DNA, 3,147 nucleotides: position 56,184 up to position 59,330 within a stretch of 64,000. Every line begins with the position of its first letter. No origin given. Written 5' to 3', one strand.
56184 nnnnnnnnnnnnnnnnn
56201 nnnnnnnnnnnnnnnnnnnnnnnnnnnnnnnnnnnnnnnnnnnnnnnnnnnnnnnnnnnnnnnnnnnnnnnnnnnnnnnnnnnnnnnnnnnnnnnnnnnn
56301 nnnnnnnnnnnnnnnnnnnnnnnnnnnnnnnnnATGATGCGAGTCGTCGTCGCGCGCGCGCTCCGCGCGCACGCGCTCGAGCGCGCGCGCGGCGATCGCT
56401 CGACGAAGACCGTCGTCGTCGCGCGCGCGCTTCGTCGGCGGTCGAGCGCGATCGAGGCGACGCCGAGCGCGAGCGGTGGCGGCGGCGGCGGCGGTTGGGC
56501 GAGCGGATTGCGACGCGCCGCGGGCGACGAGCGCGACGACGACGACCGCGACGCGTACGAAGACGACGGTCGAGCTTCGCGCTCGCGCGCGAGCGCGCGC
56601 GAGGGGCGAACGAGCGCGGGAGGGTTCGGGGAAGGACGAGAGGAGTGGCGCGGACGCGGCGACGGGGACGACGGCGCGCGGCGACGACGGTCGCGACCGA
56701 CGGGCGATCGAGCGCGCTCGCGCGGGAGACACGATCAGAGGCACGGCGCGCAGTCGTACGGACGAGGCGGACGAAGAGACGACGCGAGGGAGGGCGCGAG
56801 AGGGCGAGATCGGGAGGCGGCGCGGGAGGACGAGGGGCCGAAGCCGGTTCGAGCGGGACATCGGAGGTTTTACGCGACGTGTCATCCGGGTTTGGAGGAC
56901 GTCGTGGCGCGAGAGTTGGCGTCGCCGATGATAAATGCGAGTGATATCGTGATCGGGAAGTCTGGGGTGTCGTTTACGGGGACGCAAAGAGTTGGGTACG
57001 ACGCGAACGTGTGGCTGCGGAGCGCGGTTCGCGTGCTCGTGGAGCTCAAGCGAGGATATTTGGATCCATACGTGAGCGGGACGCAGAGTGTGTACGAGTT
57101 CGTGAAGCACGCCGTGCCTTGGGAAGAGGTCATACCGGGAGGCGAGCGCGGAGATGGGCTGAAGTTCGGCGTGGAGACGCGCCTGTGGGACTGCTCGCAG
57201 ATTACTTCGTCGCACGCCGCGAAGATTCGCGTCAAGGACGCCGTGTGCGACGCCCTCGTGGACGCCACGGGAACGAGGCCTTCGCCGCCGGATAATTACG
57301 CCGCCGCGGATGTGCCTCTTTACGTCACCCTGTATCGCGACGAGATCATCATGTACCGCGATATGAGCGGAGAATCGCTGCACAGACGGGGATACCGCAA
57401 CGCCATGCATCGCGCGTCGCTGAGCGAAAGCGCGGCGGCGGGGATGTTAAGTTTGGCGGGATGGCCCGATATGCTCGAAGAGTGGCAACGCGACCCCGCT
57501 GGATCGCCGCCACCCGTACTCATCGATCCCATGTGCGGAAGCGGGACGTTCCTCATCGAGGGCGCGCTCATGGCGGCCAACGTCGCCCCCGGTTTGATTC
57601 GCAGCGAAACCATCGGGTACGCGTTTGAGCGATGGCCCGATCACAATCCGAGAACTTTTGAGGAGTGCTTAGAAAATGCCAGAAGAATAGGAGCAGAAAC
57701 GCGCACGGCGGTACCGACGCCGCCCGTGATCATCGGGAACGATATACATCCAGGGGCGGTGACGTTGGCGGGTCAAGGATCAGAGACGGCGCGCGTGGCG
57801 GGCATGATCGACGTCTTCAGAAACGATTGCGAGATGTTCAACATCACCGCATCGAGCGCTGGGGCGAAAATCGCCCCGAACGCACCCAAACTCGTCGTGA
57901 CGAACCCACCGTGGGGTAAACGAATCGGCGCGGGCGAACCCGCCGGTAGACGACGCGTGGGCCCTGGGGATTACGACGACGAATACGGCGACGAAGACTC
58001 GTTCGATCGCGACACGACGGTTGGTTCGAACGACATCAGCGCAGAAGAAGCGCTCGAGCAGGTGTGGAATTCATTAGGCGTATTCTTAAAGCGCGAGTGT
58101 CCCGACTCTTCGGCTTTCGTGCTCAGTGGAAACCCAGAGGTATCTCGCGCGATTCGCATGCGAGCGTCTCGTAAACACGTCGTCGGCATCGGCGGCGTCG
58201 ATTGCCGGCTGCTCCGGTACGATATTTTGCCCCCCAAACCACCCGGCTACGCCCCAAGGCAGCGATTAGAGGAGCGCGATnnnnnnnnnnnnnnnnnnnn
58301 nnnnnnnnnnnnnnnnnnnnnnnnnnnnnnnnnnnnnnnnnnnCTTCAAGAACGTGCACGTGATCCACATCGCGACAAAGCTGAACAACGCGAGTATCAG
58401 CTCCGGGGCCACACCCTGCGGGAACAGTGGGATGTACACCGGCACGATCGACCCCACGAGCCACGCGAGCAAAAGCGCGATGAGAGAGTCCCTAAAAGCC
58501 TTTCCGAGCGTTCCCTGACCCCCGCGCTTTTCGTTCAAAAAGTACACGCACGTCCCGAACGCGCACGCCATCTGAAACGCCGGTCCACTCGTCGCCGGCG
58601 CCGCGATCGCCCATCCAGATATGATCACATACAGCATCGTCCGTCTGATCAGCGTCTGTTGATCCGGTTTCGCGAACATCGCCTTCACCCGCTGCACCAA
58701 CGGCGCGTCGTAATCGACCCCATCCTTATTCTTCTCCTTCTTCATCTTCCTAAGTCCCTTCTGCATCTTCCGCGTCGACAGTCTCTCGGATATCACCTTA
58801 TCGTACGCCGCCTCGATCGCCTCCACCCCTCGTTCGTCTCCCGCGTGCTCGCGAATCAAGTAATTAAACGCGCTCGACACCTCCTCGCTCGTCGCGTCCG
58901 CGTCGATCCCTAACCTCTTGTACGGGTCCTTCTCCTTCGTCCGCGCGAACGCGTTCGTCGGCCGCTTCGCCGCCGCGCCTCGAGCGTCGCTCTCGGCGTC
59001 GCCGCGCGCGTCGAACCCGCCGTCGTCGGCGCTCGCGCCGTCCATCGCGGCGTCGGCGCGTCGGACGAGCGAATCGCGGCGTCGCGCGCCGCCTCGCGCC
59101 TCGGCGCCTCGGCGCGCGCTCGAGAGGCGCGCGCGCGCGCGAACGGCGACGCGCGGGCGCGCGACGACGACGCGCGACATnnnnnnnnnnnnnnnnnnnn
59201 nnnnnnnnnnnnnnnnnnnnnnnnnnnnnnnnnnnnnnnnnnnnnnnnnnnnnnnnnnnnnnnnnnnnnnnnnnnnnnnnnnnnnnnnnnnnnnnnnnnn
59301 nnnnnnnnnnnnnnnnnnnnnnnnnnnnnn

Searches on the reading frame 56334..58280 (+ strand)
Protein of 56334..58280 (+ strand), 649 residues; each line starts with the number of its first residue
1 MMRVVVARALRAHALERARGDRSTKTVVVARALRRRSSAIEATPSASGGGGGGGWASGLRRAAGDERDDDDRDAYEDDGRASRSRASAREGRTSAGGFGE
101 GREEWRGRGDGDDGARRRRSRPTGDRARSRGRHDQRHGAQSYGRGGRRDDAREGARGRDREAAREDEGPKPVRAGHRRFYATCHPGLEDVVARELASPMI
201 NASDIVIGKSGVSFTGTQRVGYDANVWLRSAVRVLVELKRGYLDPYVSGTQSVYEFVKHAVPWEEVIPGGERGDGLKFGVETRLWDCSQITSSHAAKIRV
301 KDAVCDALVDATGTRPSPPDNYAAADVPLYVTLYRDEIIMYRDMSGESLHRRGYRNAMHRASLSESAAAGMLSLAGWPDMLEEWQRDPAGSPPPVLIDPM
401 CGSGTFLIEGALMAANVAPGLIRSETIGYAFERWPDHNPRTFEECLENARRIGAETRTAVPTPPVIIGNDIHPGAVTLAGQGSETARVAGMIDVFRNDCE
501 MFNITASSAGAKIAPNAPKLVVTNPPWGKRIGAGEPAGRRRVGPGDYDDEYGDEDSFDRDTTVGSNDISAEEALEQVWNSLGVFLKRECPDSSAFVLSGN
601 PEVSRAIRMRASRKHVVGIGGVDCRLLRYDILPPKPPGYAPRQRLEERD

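Call 57: search_protein_families(library=pfam, max_evalue=0.001, proteins=[window:56334-58280:+])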
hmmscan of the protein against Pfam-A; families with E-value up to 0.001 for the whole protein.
window:56334-58280:+ (649 aa): 3 families
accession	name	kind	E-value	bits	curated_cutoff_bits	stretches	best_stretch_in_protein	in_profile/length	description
PF01170.24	UPF0020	-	2.6e-26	93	22.3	1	352-534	1-138/197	RMKL-like, methyltransferase domain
PF22020.1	RlmL_1st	-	2.1e-14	53.7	27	1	179-235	2-55/55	RlmL ferredoxin-like domain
PF02926.22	THUMP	-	2e-05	25.3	20.6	1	260-341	13-82/84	THUMP domain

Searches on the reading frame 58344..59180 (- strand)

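Call 57: search_protein_families(library=pfam, max_evalue=0.001, proteins=[window:58344-59180:-])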
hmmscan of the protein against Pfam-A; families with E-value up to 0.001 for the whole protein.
window:58344-59180:- (279 aa): 1 family
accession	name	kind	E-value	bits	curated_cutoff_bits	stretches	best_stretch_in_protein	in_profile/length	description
PF11833.13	CPP1-like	-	7.1e-49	166.5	28.4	1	95-278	2-196/196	Protein CHAPERONE-LIKE PROTEIN OF POR1-like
